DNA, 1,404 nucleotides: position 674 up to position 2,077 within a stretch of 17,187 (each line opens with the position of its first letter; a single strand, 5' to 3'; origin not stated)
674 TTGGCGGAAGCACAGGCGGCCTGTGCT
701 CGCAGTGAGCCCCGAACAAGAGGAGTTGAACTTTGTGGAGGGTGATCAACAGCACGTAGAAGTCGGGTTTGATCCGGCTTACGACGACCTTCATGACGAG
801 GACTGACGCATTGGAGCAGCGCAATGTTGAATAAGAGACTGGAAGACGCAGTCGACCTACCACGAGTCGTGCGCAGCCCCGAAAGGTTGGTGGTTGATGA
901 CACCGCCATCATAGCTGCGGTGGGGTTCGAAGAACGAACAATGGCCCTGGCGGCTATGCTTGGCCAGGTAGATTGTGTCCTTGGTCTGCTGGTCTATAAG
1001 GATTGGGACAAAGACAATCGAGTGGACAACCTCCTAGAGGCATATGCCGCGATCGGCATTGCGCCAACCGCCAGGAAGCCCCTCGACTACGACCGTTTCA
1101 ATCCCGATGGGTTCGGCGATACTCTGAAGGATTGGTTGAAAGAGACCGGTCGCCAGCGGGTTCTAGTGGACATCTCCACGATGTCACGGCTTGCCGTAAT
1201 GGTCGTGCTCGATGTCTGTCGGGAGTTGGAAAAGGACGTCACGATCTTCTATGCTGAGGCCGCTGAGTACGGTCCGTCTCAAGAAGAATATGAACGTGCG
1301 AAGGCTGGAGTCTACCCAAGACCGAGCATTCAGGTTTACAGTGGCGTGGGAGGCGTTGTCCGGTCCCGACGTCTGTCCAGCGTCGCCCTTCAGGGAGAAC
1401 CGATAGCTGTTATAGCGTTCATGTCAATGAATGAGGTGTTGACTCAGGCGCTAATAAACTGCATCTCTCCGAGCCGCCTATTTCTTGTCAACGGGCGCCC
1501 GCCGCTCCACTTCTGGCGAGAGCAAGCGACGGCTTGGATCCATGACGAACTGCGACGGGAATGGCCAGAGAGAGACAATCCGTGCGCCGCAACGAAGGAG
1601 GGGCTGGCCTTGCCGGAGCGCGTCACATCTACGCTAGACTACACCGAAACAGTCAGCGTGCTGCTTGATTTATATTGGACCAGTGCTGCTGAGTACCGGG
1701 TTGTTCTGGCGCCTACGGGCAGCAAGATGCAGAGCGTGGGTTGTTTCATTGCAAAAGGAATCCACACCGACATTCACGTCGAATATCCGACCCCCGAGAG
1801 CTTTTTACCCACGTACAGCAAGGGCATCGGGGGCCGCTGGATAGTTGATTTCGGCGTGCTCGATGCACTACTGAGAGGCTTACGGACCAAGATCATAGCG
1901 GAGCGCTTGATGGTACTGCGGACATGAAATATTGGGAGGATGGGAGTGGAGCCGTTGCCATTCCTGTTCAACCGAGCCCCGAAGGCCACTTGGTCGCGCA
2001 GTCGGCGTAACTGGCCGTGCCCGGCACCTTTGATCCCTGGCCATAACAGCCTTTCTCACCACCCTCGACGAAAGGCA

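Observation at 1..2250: Low-GC two-gene cassette of unknown function at the window edge, a candidate novel sensor-type system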

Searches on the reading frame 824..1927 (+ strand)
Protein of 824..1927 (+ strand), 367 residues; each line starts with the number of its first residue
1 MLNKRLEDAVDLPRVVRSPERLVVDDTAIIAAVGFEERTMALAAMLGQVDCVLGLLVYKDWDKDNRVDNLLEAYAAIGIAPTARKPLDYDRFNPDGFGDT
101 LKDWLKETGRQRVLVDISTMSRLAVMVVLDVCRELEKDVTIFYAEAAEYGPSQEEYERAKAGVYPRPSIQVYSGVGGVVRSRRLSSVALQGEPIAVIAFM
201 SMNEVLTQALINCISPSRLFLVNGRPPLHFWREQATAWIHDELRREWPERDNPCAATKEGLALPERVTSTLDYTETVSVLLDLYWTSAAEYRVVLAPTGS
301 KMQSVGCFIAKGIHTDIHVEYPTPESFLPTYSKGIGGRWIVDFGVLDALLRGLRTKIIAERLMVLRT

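Call 3: search_protein_families(library=pfam, proteins=[window:824-1927:+], max_evalue=1)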
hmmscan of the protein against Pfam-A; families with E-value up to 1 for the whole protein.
window:824-1927:+ (367 aa): 1 family
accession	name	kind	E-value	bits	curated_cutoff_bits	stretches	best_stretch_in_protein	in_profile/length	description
PF19810.5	HFX_2341_N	-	0.00079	20.3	30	1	88-149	61-120/120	HFX_2341-like, N-terminal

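Call 4: search_protein_families(library=padloc, proteins=[window:824-1927:+], max_evalue=1)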
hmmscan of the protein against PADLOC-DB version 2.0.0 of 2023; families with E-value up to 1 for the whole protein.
window:824-1927:+ (367 aa): 13 families
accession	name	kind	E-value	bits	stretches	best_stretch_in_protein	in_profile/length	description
PDLC01917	CARF6--CARF_CARF_CARF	-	2.9e-10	37.9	1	25-157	14-140/308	-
PDLC01915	CARF6--CARF_CARF_CARF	-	7.5e-08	30.2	2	30-154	23-137/297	-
PDLC01847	CARF3--CARF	-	1.9e-05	22.4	1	30-159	9-130/239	-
PDLC01921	CARF6--CARF_CARF_CARF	-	0.00026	18.3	1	26-161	15-144/298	-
PDLC01925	CARF6--CARF_STK_AAA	-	0.00033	16.5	1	27-157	891-1003/1187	-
PDLC01924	CARF6--CARF_CARF_CARF_TM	-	0.0005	17.9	1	289-317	239-267/294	-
PDLC01913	CARF6--CARF_CARF_CARF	-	0.002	15.4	1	100-156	76-132/305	-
PDLC01916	CARF6--CARF_CARF_CARF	-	0.0035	14.5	1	288-321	282-314/345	-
PDLC01923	CARF6--CARF_CARF_CARF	-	0.0057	13.8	1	269-335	232-295/299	-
PDLC01922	CARF6--CARF_CARF_CARF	-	0.017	12.5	1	275-340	228-290/295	-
PDLC01911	CARF6--CARF_CARF_CARF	-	0.029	11.8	1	280-333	256-309/325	-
PDLC01871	CARF3--CARF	-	0.032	11.8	1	106-157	90-139/261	-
PDLC01910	CARF6--CARF_CARF_CARF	-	0.05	10.7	0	289-321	286-317/348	-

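Call 5: search_protein_families(library=ncbifam, proteins=[window:824-1927:+], max_evalue=1)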
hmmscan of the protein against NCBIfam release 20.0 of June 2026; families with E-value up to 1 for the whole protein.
window:824-1927:+ (367 aa): 0 families

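Call 7: find_encoding_contigs(protein=window:824-1927:+, flank=10000, max_places=10)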
Protein window:824-1927:+ (367 aa): no gene with exactly this product is on record in the collection.

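Call 8: find_homologous_proteins(query=window:824-1924:+)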
Query window:824-1924:+ (367 aa): 318 proteins with E <= 0.001 among 8000 candidates; the best 120 are listed.
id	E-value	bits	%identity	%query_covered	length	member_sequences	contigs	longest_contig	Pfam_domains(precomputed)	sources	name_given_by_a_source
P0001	5.9e-244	826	100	100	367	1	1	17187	-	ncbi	-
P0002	6.4e-199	678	80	99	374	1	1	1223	-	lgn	-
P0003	6.2e-196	668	79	100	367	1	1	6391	-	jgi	jgi:hypothetical protein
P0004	7.8e-196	668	79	100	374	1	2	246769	-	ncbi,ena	-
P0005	9.2e-194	661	77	100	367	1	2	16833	-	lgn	-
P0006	1.4e-187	641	76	100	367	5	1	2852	-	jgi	jgi:hypothetical protein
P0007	2.3e-182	624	73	100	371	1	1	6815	-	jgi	jgi:hypothetical protein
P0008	9.7e-181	618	72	100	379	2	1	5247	-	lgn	-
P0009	1.3e-174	598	72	98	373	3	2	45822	-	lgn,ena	-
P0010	4.5e-170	583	72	94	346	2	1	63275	-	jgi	jgi:hypothetical protein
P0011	6.3e-168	576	70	98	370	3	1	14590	-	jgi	-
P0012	9.0e-167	573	70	97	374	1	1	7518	-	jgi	jgi:hypothetical protein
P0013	9.7e-159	546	66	97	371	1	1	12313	-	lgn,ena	-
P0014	1.6e-151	522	63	98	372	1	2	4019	-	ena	-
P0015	2.0e-150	519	63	98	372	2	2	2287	-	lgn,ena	-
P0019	1.8e-139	483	61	96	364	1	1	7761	PF19810.6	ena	-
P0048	6.2e-108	379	54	89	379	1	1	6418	PF19810.6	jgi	jgi:hypothetical protein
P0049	1.5e-107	378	49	96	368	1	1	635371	-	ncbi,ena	-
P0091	4.2e-102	360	51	90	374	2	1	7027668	-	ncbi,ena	-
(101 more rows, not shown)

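Call 9: find_encoding_contigs(protein=P0004, flank=10000, max_places=3)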
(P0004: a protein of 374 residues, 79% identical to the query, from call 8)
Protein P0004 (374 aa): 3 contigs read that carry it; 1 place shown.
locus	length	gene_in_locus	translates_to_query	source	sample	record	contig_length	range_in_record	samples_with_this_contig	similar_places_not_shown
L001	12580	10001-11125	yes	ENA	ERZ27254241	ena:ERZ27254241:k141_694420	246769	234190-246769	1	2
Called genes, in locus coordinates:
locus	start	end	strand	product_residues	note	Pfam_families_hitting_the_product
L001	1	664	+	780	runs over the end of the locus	PF00929:RNase_T, PF21762:DEDDh_C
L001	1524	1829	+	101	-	-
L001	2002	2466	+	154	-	PF01252:Peptidase_A8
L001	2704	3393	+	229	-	PF05362:Lon_C, PF13541:ChlI, PF01078:Mg_chelatase (weak)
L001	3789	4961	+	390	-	PF01170:UPF0020 (faint), PF01555:N6_N4_Mtase (weak), PF02086:MethyltransfD12 (weak)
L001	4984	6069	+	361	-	PF03235:GmrSD_N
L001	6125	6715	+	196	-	-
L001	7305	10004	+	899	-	PF00069:Pkinase, PF24389:ORC-CDC6-like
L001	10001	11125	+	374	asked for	-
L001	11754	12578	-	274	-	?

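Call 10: find_encoding_contigs(protein=P0091, flank=10000, max_places=3)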
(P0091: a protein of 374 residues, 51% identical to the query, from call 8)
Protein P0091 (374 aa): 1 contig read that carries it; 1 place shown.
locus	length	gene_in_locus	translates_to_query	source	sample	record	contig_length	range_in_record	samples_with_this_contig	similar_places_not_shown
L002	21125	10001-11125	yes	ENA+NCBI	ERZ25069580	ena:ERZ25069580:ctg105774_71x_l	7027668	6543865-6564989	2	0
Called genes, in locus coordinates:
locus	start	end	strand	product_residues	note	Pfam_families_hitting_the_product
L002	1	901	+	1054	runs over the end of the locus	PF00176:SNF2-rel_dom, PF00270:DEAD (faint), PF04851:ResIII (weak), PF00271:Helicase_C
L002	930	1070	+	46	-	-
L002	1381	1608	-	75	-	PF04255:DUF433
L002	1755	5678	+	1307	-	PF02384:N6_Mtase (weak), PF20473:MmeI_Mtase (weak), PF07669:Eco57I, PF20473:MmeI_Mtase, PF20466:MmeI_TRD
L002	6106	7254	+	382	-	PF01555:N6_N4_Mtase (weak), PF01170:UPF0020 (weak)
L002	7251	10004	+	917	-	PF00069:Pkinase, PF24389:ORC-CDC6-like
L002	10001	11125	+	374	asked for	-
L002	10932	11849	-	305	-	-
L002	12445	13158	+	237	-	-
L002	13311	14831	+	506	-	PF27155:Y4rL_C, PF00665:rve (weak), PF22483:Mu-transpos_C_2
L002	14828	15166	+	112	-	PF01695:IstB_IS21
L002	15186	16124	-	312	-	PF12728:HTH_17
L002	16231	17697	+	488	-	PF03050:DDE_Tnp_IS66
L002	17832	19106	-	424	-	PF00239:Resolvase, PF07508:Recombinase, PF13408:Zn_ribbon_recom (weak)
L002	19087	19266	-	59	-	-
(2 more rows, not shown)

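Call 11: find_encoding_contigs(protein=P0049, flank=10000, max_places=3)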
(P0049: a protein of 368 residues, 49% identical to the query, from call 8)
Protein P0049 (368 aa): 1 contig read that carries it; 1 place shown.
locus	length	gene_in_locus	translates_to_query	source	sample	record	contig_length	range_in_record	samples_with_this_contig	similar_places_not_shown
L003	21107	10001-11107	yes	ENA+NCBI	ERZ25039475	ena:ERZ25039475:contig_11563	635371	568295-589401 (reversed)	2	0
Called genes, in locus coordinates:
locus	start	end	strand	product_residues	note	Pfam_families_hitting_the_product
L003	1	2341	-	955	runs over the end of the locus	PF03150:CCP_MauG (weak)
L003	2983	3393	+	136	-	PF03965:Penicillinase_R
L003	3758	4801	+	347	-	-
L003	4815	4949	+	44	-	-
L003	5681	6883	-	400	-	PF12307:DUF3631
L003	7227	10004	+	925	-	PF24389:ORC-CDC6-like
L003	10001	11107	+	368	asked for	-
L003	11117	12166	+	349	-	PF02511:Thy1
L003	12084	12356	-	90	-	-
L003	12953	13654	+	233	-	-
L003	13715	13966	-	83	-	-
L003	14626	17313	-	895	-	PF13575:DUF4135, PF05147:LANC_like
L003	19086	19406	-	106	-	-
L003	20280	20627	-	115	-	-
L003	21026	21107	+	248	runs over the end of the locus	PF03458:Gly_transporter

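Call 24: search_protein_families(library=pfam, proteins=[L001:7305-10001:+, L003:7227-10001:+, L001:3789-4958:+, L001:6125-6712:+], max_evalue=0.01)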
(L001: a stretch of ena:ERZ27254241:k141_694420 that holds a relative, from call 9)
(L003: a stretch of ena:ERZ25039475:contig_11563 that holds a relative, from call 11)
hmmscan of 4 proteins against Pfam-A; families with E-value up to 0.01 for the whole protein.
L001:7305-10001:+ (899 aa): 3 families
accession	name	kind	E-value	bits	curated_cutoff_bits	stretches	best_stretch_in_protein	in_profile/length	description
PF24389.1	ORC-CDC6-like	-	3.6e-26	92.5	27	2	306-587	19-304/571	ORC-CDC6-like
PF00069.31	Pkinase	-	9.4e-10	38.8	31.7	1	26-195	1-152/263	Protein kinase domain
PF13401.12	AAA_22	-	0.001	19.8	27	1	325-388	9-50/130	AAA domain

L003:7227-10001:+ (925 aa): 6 families
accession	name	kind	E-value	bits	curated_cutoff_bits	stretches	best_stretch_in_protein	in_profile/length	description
PF24389.1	ORC-CDC6-like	-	2.3e-25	89.8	27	2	306-612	19-324/571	ORC-CDC6-like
PF00069.31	Pkinase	-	7.5e-05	22.7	31.7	1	22-193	2-153/263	Protein kinase domain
PF13401.12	AAA_22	-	0.00044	21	27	1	324-367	8-40/130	AAA domain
PF01637.24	ATPase_2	-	0.0041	17.4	33.2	1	323-345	22-44/225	ATPase domain predominantly from Archaea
PF13191.12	AAA_16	-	0.0057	17.6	32.6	0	325-460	28-147/167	AAA ATPase domain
PF13173.12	AAA_14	-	0.009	16.5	27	0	324-371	5-40/129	AAA domain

L001:3789-4958:+ (390 aa): 3 families
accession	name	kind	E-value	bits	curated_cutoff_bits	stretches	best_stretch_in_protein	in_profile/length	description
PF01555.25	N6_N4_Mtase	-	2.2e-12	47.9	26.7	2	52-92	173-213/221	DNA methylase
PF01170.24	UPF0020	-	6.4e-09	36.2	22.3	1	43-87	10-55/197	RMKL-like, methyltransferase domain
PF02086.21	MethyltransfD12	-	3.7e-06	27.3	22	1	46-120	5-78/253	D12 class N6 adenine-specific DNA methyltransferase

L001:6125-6712:+ (196 aa): 0 families

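Call 25: search_protein_families(library=padloc, proteins=[L001:7305-10001:+, L003:7227-10001:+, L001:3789-4958:+, L001:6125-6712:+, L001:4984-6066:+], max_evalue=0.01)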
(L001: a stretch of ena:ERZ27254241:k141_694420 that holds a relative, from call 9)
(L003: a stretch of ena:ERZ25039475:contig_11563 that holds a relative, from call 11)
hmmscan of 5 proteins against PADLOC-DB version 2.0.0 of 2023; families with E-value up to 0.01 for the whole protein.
L001:7305-10001:+ (899 aa): 17 families
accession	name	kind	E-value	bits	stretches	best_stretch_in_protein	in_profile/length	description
PDLC01925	CARF6--CARF_STK_AAA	-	4.9e-22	75.5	1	19-588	37-602/1187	-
PDLC04053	PD-T4-6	-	3.8e-13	47.6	1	18-187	3-157/311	-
PDLC04042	PD-T4-6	-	7.5e-13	46.8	1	23-186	8-154/292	-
PDLC04138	mad6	-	2e-11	41.5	1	22-187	49-199/659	mads_6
PDLC04039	PD-T4-6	-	6.1e-11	40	1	17-169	7-154/458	-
PDLC04043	PD-T4-6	-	1.6e-10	38.7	1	20-169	11-155/452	-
PDLC04047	PD-T4-6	-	1.9e-10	38.4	1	22-166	8-148/327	-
PDLC04061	PD-T4-6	-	7.9e-10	36.8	1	20-186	12-165/510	-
PDLC04060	PD-T4-6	-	1.5e-08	32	1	25-165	9-144/486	-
PDLC04054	PD-T4-6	-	3.4e-08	31.3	1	19-170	5-146/347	-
PDLC04048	PD-T4-6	-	1.5e-06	25.8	1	25-167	11-149/354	-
PDLC04041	PD-T4-6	-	4.6e-06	24.1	1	20-166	24-166/443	-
PDLC04056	PD-T4-6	-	1.3e-05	22.5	1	94-166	76-144/415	-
PDLC04049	PD-T4-6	-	6e-05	20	1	29-167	16-152/442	-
PDLC04055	PD-T4-6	-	6.2e-05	19.9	1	18-169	64-212/496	-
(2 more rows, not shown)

L003:7227-10001:+ (925 aa): 17 families
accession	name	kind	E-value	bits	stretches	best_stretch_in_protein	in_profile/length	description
PDLC01925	CARF6--CARF_STK_AAA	-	1.4e-23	80.7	1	92-616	118-625/1187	-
PDLC04042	PD-T4-6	-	3.7e-11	41.2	1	18-187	8-158/292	-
PDLC04138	mad6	-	4.6e-11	40.3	1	16-186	48-201/659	mads_6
PDLC04047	PD-T4-6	-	4.6e-08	30.5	1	18-165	9-150/327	-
PDLC04053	PD-T4-6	-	9.5e-08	29.8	1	14-184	4-157/311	-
PDLC04039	PD-T4-6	-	3.5e-06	24.3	1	15-167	10-155/458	-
PDLC04060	PD-T4-6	-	8.5e-06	22.9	1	19-163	8-145/486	-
PDLC04054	PD-T4-6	-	4.4e-05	21.1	1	15-169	6-154/347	-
PDLC04061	PD-T4-6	-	6e-05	20.7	1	17-183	14-165/510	-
PDLC04041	PD-T4-6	-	0.00011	19.5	1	14-162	23-165/443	-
PDLC04043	PD-T4-6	-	0.00044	17.4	1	15-167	11-156/452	-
PDLC04046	PD-T4-6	-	0.0013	15.9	1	99-161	91-151/427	-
PDLC04063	PD-T4-6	-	0.0024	14.7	1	99-164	94-157/564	-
PDLC04049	PD-T4-6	-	0.0055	13.6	1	58-161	45-149/442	-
PDLC04057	PD-T4-6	-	0.007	13.4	0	19-169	8-151/443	-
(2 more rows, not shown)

L001:3789-4958:+ (390 aa): 53 families (the best 25 are shown)
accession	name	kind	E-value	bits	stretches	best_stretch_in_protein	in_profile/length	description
PDLC03325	MTase_II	-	3.3e-25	86.7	2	33-152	65-174/426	Type II methyltransferase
PDLC03380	MTase_II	-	7.2e-19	66.2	2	27-105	23-101/393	Type II methyltransferase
PDLC03353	MTase_II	-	2e-17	61.6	2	48-92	196-240/260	Type II methyltransferase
PDLC03322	MTase_II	-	1e-16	58.9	1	32-142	33-152/446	Type II methyltransferase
PDLC03224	MTase_II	-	2.9e-13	47.6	2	248-282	294-328/481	Type II methyltransferase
PDLC03312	MTase_II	-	4.1e-12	42.6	1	40-121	794-877/1344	Type II methyltransferase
PDLC03364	MTase_II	-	7.3e-12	42.9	2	24-135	21-130/380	Type II methyltransferase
PDLC03239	MTase_II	-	2.5e-11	40.9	1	36-102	66-134/442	Type II methyltransferase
PDLC03249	MTase_II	-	4.3e-11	40.3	1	36-117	105-197/541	Type II methyltransferase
PDLC03362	MTase_II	-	8.1e-11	39.4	2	248-286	259-297/438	Type II methyltransferase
PDLC03387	MTase_II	-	8.8e-10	36.2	1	53-101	226-274/289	Type II methyltransferase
PDLC03351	MTase_II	-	1.5e-08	32.2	1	37-92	123-178/348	Type II methyltransferase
PDLC03283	MTase_II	-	1.9e-08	32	1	50-92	219-261/352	Type II methyltransferase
PDLC03377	MTase_II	-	3.5e-08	30.5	1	34-102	94-163/504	Type II methyltransferase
PDLC03371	MTase_II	-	7.4e-08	30.2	1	52-89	202-239/260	Type II methyltransferase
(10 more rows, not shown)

L001:6125-6712:+ (196 aa): 1 family
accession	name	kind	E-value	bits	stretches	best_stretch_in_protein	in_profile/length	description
PDLC01826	CARF2--CARF_HEPN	-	0.0026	15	1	81-149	317-378/393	-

L001:4984-6066:+ (361 aa): 11 families
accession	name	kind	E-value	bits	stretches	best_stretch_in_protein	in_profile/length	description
PDLC03877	NsnA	-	1.7e-38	130.9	1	6-253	47-295/385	-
PDLC04027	PD-T4-2_A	-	4.7e-19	66.7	1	13-201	41-234/363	-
PDLC03418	REase_II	-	8.9e-16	56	1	22-169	30-167/372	Type II restriction enzyme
PDLC04154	HEC-06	-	0.0001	19.1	1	5-84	7-85/569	-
PDLC02687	Orf5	-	0.00086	16.2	1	28-90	21-85/543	Orf5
PDLC04151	HEC-05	-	0.00093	16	0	19-57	35-72/600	-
PDLC04157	HEC-06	-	0.0012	15.5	1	28-90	26-94/558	-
PDLC04155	HEC-06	-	0.0017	14.9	1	25-88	21-87/562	-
PDLC02695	Orf5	-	0.0022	14.4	1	59-88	66-95/601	Orf5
PDLC02700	Orf5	-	0.0053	13.5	1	21-88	8-83/555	Orf5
PDLC02786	SspE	-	0.007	12.7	0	65-258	79-270/766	SspE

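Call 30: search_solved_structures(query=A1, max_evalue=10, show_alignments=2)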
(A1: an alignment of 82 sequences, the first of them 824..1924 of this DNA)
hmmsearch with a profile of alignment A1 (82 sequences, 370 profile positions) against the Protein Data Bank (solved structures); distinct sequences matched with E-value up to 10: 3.
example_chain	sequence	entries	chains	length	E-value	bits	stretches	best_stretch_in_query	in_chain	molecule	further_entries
4zv6_B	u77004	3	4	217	0.055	15.6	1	23-80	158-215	Octarellin V.1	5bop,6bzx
1sbo_A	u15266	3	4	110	0.71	12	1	90-125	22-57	Putative anti-sigma factor antagonist TM1442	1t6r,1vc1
3ll7_A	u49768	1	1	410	1.6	10.8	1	169-208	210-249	Putative methyltransferase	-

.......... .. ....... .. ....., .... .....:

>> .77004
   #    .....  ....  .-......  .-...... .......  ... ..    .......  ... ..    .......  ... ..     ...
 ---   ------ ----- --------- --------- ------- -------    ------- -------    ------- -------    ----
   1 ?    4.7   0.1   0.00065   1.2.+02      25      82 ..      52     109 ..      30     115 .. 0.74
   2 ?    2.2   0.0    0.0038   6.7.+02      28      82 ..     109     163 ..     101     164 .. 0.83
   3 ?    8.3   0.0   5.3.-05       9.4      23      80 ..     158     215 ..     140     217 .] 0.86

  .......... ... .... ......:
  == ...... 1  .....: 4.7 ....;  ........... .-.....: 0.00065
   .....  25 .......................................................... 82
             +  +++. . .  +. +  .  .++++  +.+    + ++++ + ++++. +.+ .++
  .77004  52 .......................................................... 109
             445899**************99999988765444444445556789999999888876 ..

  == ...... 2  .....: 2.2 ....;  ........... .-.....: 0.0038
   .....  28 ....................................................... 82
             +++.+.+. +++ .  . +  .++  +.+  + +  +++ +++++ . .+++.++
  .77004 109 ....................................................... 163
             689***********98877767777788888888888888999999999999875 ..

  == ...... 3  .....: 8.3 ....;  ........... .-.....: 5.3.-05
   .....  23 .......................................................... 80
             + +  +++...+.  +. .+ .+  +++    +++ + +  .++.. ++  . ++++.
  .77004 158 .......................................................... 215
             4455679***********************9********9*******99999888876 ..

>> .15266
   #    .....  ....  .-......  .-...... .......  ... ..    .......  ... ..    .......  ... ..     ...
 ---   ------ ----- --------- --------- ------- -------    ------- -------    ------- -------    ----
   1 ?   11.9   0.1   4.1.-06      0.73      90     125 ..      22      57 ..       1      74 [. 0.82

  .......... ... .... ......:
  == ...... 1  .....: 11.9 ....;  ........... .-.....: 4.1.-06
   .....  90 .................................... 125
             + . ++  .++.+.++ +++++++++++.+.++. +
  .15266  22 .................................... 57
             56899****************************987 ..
